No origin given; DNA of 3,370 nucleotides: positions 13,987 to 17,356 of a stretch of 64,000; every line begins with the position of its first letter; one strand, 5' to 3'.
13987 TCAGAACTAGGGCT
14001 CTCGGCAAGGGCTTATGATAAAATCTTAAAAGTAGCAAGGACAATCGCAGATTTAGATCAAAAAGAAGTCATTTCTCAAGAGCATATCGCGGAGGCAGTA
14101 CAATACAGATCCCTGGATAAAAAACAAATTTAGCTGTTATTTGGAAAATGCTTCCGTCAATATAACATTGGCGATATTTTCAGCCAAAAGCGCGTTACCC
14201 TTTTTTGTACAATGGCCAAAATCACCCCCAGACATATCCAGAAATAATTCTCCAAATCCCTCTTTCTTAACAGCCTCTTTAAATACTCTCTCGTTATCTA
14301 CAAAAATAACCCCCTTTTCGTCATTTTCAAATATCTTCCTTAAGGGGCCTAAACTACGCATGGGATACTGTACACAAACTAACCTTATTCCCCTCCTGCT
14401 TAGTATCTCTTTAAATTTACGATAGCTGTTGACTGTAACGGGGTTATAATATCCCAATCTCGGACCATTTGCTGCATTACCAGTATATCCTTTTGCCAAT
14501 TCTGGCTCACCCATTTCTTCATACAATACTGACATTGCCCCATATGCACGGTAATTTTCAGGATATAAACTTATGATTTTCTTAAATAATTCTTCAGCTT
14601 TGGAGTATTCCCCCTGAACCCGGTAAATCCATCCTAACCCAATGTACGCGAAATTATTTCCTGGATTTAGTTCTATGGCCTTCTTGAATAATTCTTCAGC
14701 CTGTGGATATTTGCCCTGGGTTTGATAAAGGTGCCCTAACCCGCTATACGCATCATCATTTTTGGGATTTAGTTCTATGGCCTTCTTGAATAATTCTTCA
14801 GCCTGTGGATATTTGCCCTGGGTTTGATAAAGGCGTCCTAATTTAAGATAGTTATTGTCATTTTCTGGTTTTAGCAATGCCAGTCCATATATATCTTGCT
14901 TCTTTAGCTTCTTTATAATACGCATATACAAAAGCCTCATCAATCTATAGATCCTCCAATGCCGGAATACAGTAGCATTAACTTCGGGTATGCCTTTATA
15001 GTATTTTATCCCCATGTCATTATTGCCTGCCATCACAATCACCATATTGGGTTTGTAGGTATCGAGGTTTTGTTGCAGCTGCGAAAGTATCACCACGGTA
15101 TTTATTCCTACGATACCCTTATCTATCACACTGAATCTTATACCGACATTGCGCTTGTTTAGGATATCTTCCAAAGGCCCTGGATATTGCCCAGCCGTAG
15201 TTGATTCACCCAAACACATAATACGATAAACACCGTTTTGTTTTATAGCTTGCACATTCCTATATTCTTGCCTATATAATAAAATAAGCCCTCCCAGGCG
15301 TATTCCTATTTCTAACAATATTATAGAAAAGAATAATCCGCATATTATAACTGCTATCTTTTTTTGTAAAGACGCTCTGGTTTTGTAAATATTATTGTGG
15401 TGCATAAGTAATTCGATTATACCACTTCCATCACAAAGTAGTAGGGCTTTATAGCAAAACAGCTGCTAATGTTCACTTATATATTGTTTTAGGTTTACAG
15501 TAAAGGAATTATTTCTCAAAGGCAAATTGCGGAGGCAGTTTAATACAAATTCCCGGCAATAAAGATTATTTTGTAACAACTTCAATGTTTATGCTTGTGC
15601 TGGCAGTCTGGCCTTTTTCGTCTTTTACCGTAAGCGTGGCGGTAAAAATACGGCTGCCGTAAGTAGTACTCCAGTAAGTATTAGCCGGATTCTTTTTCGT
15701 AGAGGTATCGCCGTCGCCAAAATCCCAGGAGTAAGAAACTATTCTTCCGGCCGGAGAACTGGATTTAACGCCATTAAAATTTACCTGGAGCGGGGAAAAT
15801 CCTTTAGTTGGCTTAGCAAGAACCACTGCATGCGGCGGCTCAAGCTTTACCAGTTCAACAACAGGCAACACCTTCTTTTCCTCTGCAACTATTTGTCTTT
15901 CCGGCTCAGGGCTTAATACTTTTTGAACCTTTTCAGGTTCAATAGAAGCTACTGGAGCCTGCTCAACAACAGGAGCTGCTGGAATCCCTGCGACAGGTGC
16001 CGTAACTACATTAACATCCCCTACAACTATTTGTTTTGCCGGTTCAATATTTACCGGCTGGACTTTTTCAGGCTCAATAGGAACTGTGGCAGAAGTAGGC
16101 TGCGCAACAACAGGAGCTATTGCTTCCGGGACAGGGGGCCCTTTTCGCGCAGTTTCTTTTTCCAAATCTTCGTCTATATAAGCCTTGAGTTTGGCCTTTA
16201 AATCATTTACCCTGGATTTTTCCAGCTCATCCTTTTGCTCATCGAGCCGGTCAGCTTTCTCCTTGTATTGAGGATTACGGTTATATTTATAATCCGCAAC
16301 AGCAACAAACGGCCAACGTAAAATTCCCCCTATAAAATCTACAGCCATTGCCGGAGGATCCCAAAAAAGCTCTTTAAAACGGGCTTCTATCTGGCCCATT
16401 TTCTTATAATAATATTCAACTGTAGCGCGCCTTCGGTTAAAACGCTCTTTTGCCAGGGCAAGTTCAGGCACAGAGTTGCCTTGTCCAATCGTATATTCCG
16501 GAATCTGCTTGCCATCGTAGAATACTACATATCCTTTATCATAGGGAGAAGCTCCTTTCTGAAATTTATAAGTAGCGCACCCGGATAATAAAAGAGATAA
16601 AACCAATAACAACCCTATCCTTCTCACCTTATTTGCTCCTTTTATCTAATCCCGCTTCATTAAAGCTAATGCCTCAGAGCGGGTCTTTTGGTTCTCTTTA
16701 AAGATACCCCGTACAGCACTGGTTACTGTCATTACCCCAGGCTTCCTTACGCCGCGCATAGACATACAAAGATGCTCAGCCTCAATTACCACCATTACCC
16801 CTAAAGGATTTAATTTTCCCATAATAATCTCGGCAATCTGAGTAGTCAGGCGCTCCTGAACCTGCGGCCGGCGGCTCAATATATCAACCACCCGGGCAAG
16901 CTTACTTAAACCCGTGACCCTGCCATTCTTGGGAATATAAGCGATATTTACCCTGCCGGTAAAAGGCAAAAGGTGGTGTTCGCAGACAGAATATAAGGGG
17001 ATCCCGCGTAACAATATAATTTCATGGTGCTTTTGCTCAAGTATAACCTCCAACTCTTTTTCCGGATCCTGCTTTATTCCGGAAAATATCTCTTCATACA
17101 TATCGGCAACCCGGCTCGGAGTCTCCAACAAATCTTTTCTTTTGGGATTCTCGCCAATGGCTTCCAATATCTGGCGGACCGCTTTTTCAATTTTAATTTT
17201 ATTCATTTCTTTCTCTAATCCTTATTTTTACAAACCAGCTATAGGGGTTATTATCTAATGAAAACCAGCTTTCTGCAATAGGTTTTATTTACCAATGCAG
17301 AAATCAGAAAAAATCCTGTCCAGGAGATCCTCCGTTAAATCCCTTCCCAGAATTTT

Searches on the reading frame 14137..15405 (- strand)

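Call 9: search_protein_families(library=ncbifam, proteins=[window:14137-15405:-], max_evalue=0.001)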
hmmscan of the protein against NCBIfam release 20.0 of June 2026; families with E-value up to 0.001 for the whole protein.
window:14137-15405:- (422 aa): 30 families (the best 25 are shown)
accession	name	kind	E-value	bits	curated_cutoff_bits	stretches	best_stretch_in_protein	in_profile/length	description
NF040959.1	MamA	equivalog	1.6e-24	86.5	200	2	180-302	68-190/204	magnetosome protein MamA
TIGR02521.1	type_IV_pilW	equivalog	2.3e-20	73.1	154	2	184-250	32-98/234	type IV pilus biogenesis/stability protein PilW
TIGR02917.1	PEP_TPR_lipo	equivalog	3.1e-14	51.9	312.2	2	216-312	464-560/899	XrtA/PEP-CTERM system TPR-repeat protein PrsT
TIGR00990.1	3a0801s09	subfamily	5.4e-12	45.1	757.25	1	176-284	358-466/615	mitochondrial import receptor subunit TOM70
TIGR00540.1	TPR_hemY_coli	hypoth_equivalog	1e-11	44.3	142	1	180-243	323-385/385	heme biosynthesis-associated TPR protein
TIGR02552.1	LcrH_SycD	equivalog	1.2e-11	44.4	104.8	2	229-305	30-106/136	SycD/LcrH family type III secretion system chaperone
NF040561.1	PrimPol_Msp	equivalog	9.8e-10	37.6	200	1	179-248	21-82/515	CRISPR-associated primase-polymerase type A1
NF033920.0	C39_PA2778_fam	equivalog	9.9e-10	38.2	150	1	180-248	187-255/255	PA2778 family cysteine peptidase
NF033762.1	social_mot_Tgl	equivalog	4.2e-09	36.1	225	1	197-303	80-188/252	social motility TPR repeat lipoprotein Tgl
NF008520.0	PRK11447.1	equivalog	5.1e-09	34.5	858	1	232-307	366-440/1157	cellulose synthase complex outer membrane protein BcsC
NF008391.2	PRK11189.1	equivalog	5.3e-09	36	250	1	186-278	68-160/297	lipoprotein NlpI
TIGR03939.1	PGA_TPR_OMP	equivalog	1.2e-08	33.7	366.65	1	194-286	406-498/800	poly-beta-1,6 N-acetyl-D-glucosamine export porin PgaA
NF002725.1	PRK02603.1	equivalog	2.7e-08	34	143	1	228-306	46-127/173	photosystem I assembly protein Ycf3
TIGR02795.1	tol_pal_ybgF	equivalog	6.7e-08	33.2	90.1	1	190-287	9-112/119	tol-pal system protein YbgF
NF047558.1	TPR_END_plus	domain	1.3e-07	31.5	32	0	188-215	4-31/56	TPR end-of-group domain-containing protein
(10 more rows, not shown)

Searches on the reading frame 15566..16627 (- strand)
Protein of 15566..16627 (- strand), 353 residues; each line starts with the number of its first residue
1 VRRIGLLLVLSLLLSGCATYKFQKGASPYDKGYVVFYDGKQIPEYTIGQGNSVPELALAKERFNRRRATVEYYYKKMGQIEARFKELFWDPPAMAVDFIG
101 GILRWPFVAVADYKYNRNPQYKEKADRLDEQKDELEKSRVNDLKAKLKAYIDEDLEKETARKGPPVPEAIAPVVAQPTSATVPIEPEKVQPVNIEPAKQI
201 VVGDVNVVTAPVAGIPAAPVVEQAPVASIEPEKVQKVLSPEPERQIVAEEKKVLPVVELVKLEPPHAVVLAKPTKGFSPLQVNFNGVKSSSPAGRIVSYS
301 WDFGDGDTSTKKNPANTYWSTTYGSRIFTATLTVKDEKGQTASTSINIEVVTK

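Call 9: search_protein_families(library=ncbifam, proteins=[window:15566-16627:-], max_evalue=0.001)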
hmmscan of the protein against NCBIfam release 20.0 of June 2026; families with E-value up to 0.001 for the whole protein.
window:15566-16627:- (353 aa): 0 families

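Call 15: search_protein_families(library=pfam, proteins=[window:15566-16627:-], max_evalue=0.1)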
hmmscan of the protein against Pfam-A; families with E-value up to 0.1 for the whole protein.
window:15566-16627:- (353 aa): 3 families
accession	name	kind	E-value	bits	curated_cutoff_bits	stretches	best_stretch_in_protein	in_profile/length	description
PF18911.6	PKD_4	-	7.8e-16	58.3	27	1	264-346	3-81/85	PKD domain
PF00801.26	PKD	-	5e-10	39.7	23.5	1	280-344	15-75/80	PKD domain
PF22352.2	K319L-like_PKD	-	2.3e-08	34.3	27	1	282-350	14-84/84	K319L-like, PKD domain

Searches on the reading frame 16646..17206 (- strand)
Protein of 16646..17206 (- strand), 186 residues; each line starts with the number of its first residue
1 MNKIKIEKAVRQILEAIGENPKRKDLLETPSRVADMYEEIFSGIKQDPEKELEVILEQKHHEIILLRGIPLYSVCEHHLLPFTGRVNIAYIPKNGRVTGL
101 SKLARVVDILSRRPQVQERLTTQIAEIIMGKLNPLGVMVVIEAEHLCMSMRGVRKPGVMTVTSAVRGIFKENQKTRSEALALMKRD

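Call 59: search_protein_families(library=pfam, proteins=[window:16646-17206:-], max_evalue=0.000001)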
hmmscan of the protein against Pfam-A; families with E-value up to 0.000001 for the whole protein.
window:16646-17206:- (186 aa): 1 family
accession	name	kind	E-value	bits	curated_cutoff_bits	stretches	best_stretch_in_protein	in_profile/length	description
PF01227.27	GTP_cyclohydroI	-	2.7e-76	255.5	27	1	6-183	1-178/179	GTP cyclohydrolase I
